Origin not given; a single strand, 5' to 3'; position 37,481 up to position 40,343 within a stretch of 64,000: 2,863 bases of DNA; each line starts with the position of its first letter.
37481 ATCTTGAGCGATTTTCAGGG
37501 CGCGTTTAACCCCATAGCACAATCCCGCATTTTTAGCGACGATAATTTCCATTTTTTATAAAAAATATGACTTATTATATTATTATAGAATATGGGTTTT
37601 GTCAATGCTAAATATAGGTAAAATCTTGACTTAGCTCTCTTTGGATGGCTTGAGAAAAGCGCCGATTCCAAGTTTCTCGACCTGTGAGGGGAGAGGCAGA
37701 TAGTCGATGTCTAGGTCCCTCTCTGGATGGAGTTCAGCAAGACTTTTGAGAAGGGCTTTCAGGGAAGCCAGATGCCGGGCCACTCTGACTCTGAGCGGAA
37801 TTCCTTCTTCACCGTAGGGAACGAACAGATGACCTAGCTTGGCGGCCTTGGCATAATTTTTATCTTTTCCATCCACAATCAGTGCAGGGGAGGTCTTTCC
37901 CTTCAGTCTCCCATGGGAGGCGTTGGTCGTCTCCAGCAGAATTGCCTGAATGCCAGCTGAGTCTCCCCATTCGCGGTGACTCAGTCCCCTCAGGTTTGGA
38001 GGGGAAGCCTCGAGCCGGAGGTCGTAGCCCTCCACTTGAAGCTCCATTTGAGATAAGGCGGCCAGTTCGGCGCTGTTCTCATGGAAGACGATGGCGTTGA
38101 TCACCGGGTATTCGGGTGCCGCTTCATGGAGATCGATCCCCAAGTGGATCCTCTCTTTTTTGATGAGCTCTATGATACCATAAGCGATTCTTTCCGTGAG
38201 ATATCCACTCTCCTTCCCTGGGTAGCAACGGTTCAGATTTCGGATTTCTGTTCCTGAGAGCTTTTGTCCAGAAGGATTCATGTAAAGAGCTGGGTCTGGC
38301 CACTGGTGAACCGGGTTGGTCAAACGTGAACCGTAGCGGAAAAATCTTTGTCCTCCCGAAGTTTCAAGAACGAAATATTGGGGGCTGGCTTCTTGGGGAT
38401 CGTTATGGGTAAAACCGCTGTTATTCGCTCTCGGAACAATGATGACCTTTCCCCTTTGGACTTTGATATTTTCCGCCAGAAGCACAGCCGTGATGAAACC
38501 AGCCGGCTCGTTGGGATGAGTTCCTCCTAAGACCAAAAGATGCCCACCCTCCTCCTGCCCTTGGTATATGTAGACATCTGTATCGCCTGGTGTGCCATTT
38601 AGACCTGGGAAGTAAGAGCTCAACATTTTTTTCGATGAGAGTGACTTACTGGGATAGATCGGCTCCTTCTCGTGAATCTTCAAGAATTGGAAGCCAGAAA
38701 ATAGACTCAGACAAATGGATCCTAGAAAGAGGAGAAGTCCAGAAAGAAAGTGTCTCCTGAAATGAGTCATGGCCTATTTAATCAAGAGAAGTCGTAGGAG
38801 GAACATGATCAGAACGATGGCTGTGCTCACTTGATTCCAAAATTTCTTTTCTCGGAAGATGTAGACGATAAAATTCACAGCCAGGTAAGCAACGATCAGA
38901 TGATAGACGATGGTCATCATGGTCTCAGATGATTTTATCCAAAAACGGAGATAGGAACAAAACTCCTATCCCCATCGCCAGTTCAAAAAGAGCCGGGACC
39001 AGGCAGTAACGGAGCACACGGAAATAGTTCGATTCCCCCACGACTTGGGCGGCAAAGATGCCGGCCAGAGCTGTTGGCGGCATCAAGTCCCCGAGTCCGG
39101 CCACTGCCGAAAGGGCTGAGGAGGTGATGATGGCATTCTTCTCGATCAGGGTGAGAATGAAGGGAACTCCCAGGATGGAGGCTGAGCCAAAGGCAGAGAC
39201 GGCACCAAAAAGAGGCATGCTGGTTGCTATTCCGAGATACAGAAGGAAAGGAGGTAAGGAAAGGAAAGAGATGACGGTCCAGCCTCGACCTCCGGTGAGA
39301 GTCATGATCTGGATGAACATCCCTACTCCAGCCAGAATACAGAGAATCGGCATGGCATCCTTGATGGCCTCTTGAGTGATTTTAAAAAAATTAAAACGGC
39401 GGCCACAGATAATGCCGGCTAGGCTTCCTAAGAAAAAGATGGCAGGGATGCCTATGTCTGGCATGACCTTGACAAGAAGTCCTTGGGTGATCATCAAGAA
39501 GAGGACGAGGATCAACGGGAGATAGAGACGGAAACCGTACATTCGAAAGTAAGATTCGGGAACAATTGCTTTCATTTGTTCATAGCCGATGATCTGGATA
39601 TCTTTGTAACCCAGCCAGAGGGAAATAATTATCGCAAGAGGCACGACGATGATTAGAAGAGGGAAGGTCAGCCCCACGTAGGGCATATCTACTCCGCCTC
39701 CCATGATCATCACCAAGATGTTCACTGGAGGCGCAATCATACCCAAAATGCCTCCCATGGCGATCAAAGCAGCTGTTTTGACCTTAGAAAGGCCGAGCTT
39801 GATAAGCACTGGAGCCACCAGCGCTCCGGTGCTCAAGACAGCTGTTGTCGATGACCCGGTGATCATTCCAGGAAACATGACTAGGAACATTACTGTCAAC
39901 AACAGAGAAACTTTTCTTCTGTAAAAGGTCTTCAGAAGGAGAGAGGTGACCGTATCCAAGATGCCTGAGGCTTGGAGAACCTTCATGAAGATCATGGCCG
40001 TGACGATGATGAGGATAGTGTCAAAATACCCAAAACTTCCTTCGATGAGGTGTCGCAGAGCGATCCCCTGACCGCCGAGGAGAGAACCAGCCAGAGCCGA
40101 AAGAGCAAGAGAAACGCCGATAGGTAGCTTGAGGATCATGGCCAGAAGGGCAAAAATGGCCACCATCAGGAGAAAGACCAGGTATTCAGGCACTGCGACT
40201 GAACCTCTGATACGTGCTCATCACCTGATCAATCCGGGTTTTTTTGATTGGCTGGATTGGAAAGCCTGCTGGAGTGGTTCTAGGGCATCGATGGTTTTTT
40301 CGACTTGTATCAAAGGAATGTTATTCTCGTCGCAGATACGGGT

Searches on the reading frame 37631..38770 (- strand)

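Call 69: search_protein_families(library=pfam, proteins=[window:37631-38770:-], max_evalue=0.00001)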
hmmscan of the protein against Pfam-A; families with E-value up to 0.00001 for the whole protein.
window:37631-38770:- (379 aa): 1 family
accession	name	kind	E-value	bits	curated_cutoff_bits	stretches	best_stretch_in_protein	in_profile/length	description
PF24827.1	AstE_AspA_cat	-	2.2e-09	37.6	25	1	75-281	2-167/192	Succinylglutamate desuccinylase/Aspartoacylase catalytic domain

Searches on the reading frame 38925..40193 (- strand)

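Call 69: search_protein_families(library=pfam, proteins=[window:38925-40193:-], max_evalue=0.00001)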
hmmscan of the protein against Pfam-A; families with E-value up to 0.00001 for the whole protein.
window:38925-40193:- (422 aa): 2 families
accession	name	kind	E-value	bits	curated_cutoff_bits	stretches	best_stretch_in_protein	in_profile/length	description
PF06808.19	DctM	-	9.6e-09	35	23.8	1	15-397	4-393/413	Tripartite ATP-independent periplasmic transporter, DctM component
PF03553.21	Na_H_antiporter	-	5.9e-06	26.2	23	1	28-195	126-302/303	Na+/H+ antiporter family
